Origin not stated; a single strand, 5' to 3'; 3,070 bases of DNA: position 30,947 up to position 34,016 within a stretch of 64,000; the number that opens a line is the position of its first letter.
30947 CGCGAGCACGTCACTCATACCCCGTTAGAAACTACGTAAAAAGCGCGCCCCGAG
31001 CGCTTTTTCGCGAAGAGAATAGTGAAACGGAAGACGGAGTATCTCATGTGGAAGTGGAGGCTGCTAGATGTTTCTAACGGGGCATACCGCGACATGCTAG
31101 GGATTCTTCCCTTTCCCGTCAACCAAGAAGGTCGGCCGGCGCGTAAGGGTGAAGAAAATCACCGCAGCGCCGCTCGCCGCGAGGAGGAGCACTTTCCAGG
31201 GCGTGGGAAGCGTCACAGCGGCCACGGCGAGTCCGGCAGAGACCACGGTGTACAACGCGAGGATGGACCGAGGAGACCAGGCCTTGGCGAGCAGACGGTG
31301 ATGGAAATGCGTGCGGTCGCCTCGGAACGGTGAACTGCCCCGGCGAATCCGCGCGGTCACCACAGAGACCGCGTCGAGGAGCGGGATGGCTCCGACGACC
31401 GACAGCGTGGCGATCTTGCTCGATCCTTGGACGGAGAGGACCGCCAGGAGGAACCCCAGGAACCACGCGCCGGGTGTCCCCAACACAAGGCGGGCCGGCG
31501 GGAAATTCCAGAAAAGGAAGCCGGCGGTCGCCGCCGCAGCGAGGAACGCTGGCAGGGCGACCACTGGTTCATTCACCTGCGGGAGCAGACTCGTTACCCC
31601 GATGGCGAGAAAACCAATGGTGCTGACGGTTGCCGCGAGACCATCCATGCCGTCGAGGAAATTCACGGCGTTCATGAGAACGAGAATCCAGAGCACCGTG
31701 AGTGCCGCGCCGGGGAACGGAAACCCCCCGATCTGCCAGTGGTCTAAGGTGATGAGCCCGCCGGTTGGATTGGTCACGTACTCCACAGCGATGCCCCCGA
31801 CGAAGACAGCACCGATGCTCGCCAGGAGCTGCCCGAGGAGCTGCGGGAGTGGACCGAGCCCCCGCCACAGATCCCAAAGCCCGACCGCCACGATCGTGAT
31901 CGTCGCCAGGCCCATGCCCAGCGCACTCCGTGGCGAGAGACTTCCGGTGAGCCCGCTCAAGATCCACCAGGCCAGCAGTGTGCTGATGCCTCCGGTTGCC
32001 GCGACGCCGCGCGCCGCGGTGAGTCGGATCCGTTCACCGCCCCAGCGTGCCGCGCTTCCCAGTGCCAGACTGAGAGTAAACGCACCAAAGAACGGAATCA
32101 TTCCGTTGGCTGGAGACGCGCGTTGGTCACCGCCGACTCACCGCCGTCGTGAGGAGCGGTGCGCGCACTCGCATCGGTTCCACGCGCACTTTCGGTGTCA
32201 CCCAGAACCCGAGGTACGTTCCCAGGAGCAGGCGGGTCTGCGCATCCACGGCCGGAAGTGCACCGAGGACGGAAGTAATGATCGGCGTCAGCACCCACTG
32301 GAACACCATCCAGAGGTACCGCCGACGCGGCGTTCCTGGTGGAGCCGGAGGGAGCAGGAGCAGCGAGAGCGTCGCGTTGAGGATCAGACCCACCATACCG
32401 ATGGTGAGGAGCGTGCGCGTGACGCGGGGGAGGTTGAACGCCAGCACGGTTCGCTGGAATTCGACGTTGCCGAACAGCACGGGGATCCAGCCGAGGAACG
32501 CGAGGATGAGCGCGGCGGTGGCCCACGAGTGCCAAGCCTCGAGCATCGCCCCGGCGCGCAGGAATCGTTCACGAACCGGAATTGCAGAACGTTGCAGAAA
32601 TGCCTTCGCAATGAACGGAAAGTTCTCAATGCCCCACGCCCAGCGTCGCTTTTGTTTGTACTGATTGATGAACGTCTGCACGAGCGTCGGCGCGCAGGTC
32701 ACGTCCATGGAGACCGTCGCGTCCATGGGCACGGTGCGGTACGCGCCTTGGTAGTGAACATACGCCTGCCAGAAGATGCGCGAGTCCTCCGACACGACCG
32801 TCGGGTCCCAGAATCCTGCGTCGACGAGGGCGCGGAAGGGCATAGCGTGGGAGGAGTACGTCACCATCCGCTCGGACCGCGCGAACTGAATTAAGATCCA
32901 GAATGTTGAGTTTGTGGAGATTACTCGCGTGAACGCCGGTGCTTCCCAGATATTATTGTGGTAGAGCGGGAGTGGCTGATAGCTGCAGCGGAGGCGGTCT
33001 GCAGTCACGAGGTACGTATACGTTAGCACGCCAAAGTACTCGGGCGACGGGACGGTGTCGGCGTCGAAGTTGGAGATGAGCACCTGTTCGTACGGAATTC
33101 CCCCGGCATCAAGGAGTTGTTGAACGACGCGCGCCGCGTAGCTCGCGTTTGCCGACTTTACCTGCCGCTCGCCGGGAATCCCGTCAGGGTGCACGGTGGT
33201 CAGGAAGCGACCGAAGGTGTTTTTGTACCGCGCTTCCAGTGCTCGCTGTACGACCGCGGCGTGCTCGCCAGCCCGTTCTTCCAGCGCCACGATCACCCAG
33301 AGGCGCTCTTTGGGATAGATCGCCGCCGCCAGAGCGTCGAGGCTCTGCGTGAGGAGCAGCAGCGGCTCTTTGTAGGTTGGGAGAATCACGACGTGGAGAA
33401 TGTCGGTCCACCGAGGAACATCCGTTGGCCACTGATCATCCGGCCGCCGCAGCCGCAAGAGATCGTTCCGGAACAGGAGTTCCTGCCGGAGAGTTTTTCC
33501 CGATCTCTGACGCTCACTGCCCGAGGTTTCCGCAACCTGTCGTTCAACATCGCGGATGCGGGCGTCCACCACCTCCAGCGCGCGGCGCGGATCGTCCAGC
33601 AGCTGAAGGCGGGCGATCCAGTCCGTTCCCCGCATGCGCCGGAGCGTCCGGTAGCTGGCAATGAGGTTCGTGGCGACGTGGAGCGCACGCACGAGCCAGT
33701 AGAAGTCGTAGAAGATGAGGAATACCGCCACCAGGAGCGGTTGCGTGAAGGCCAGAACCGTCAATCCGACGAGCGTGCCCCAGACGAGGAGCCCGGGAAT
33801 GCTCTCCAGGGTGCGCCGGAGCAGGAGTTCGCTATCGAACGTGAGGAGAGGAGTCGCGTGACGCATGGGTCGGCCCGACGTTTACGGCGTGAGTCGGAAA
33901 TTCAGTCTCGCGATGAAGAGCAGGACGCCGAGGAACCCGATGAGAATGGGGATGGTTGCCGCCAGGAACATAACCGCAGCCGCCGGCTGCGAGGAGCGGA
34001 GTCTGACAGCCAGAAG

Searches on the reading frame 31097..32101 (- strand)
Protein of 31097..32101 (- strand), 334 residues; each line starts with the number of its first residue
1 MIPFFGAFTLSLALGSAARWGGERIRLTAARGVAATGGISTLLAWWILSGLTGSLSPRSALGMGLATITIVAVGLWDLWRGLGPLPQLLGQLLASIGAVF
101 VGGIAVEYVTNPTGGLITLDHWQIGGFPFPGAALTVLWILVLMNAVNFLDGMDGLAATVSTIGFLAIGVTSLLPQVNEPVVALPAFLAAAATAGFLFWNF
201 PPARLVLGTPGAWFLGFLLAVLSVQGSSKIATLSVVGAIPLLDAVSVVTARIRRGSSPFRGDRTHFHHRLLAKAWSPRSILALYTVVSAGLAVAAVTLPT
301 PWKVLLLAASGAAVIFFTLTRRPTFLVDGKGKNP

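Call 41: search_protein_families(library=pfam, proteins=[window:31097-32101:-], max_evalue=0.001)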
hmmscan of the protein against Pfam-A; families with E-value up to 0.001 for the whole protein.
window:31097-32101:- (334 aa): 1 family
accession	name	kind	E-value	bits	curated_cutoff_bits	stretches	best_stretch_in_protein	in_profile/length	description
PF00953.26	Glycos_transf_4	-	2e-27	96.6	27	1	62-226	3-159/160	Glycosyl transferase family 4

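Call 44: search_protein_families(library=ncbifam, proteins=[window:31097-32101:-], max_evalue=0.00001)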
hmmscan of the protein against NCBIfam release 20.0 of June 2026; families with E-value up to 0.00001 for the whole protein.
window:31097-32101:- (334 aa): 3 families
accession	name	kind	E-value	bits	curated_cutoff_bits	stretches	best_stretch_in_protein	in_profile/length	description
TIGR02380.1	ECA_wecA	exception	2.6e-22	79.5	326.05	1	35-295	43-305/346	UDP-N-acetylglucosamine--undecaprenyl-phosphate N-acetylglucosaminephosphotransferase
NF053644.1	MraY_archaea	equivalog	1.6e-13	50.7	450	1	113-294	167-338/340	pseudomurein biosynthesis MraY family phospho-N-acetylmuramoyl-pentapeptide-transferase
TIGR00445.1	mraY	equivalog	4.7e-11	42.7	192.05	1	133-295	139-314/321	phospho-N-acetylmuramoyl-pentapeptide-transferase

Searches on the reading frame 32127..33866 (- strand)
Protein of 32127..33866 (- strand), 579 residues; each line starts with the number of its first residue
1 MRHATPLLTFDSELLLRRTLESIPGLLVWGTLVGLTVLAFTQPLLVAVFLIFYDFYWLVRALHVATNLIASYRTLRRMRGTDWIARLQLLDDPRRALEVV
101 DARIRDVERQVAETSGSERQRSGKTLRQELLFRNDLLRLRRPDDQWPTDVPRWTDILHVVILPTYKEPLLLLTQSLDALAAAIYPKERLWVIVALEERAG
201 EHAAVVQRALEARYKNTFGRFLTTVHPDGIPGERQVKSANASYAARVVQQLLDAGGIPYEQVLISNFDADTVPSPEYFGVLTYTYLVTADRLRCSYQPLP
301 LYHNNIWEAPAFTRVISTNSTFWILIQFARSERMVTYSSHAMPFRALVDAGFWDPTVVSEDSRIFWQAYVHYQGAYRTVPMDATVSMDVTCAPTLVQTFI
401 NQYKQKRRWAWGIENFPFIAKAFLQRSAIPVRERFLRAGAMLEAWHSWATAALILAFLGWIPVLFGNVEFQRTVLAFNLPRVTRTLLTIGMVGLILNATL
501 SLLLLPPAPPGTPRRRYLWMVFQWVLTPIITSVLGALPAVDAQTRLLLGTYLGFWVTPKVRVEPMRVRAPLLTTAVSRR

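Call 41: search_protein_families(library=pfam, proteins=[window:32127-33866:-], max_evalue=0.001)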
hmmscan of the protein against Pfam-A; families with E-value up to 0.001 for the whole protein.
window:32127-33866:- (579 aa): 1 family
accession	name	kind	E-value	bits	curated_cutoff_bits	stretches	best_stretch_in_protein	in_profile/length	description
PF13632.12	Glyco_trans_2_3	-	1.1e-06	29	27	1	268-500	6-189/198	Glycosyl transferase family group 2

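Call 44: search_protein_families(library=ncbifam, proteins=[window:32127-33866:-], max_evalue=0.00001)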
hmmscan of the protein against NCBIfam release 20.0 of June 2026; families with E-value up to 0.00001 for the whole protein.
window:32127-33866:- (579 aa): 0 families
